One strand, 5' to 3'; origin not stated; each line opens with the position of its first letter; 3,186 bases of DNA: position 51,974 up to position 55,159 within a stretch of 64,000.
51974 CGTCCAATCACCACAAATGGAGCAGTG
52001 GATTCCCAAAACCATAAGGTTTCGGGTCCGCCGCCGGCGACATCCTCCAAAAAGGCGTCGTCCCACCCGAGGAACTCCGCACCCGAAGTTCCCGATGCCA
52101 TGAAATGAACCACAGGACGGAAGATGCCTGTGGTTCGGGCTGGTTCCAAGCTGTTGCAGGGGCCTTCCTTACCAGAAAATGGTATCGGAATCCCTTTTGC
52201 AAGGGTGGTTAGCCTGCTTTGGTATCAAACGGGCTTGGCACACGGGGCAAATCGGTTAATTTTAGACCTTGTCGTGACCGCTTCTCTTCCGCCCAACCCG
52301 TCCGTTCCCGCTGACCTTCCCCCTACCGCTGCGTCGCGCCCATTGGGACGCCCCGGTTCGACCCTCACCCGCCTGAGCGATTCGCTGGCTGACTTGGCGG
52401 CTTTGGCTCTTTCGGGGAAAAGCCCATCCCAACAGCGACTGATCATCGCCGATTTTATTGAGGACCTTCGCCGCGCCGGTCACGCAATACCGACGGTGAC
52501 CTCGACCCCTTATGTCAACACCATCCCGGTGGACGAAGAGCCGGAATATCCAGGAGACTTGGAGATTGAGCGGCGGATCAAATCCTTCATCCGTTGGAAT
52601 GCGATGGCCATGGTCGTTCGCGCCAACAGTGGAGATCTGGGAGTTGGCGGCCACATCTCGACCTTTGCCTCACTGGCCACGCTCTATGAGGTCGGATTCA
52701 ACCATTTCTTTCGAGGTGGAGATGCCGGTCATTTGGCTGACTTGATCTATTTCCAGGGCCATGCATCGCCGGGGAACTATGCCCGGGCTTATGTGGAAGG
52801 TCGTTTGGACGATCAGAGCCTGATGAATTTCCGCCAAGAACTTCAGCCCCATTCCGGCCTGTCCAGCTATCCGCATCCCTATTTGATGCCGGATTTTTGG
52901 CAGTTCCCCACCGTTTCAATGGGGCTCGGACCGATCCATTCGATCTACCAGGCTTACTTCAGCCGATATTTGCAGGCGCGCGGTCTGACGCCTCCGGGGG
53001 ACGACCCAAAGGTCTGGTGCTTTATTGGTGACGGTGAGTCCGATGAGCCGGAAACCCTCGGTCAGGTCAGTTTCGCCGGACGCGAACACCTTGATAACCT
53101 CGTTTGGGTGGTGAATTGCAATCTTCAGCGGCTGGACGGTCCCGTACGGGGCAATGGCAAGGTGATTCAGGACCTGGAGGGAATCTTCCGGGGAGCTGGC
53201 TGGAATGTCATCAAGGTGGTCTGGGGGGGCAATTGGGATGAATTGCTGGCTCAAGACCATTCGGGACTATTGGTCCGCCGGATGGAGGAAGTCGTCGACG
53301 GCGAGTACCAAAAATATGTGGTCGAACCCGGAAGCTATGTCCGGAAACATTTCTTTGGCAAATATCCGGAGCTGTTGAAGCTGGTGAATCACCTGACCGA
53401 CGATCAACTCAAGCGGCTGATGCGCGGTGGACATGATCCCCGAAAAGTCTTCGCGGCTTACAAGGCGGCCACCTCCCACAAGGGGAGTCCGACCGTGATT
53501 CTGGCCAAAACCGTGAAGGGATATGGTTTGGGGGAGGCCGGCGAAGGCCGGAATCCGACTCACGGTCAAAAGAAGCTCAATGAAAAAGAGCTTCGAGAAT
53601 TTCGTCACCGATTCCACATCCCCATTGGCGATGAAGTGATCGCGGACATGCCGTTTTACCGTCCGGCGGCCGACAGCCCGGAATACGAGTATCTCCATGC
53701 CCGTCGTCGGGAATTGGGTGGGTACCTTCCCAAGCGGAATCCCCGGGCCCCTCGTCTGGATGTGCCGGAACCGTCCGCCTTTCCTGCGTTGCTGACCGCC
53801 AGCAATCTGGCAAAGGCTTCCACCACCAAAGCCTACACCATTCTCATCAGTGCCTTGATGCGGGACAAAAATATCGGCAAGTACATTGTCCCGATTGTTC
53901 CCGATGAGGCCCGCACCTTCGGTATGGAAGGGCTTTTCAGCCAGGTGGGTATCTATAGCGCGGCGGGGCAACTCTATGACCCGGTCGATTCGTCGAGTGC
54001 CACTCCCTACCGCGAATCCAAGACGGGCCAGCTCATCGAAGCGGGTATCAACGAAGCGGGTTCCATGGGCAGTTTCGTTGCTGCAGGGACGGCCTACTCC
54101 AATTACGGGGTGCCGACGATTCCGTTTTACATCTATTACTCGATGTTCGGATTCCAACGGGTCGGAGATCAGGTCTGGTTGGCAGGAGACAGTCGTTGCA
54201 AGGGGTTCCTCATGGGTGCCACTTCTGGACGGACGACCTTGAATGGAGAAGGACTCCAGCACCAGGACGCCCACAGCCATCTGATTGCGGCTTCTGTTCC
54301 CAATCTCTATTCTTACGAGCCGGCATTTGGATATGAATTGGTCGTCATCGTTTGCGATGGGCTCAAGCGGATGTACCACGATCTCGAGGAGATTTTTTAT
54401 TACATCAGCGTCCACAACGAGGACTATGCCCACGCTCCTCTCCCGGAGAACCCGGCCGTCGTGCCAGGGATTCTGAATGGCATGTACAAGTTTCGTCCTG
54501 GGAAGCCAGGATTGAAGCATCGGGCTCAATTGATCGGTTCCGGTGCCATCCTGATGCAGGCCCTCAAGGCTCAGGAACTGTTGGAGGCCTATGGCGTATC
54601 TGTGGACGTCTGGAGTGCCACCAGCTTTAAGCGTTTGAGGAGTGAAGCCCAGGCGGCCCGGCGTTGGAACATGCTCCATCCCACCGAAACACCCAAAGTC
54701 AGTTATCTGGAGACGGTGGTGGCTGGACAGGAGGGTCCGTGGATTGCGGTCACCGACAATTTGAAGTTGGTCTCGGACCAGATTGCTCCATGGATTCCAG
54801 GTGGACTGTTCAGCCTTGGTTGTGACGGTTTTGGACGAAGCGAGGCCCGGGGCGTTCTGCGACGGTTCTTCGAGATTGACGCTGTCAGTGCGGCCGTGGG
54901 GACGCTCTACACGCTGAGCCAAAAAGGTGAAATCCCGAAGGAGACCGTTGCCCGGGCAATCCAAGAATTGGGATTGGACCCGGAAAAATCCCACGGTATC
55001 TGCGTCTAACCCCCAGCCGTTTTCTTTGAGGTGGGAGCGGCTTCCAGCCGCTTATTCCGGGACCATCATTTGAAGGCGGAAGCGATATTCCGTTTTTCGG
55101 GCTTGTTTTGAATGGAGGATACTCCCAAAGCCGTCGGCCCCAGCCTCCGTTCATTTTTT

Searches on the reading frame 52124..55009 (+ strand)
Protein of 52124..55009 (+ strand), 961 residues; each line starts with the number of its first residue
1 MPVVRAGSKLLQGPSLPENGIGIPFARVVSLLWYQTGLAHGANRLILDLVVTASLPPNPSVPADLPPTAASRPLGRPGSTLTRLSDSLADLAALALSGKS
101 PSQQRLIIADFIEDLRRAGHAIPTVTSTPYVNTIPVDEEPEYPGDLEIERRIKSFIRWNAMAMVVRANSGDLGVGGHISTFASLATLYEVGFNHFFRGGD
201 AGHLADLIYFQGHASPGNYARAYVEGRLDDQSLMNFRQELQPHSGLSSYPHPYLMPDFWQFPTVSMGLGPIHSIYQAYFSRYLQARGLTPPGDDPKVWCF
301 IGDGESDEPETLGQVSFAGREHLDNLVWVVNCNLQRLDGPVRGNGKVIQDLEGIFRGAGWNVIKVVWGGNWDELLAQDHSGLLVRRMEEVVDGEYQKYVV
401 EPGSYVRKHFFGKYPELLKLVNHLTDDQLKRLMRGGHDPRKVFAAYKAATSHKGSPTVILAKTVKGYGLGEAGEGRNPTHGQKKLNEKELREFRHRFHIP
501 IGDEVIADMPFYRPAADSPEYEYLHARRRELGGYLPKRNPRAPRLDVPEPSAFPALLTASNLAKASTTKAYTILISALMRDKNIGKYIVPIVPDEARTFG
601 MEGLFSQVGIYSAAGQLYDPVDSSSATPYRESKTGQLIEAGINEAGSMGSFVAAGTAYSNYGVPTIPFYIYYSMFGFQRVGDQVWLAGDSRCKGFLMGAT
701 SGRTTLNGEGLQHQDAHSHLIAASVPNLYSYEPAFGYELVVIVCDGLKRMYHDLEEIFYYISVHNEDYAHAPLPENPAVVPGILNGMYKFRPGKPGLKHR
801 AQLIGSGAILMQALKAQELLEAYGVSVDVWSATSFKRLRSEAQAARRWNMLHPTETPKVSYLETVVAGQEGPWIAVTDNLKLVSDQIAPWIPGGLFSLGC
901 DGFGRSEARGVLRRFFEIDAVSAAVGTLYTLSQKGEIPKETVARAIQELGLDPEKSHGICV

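Call 79: search_protein_families(library=pfam, proteins=[window:52124-55009:+], max_evalue=0.00001)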
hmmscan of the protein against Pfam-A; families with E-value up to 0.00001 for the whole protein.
window:52124-55009:+ (961 aa): 3 families
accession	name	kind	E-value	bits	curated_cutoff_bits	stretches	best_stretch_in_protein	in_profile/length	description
PF17831.6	PDH_E1_M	-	3.1e-85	285.6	23.2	1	558-770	16-228/229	Pyruvate dehydrogenase E1 component middle domain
PF22613.1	Transketolase_C_1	-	8.5e-18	65.1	27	1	786-919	1-113/113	Transketolase-like TK C-terminal domain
PF00456.26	Transketolase_N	-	6.2e-13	48.9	22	1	150-369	3-217/334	Transketolase, thiamine diphosphate binding domain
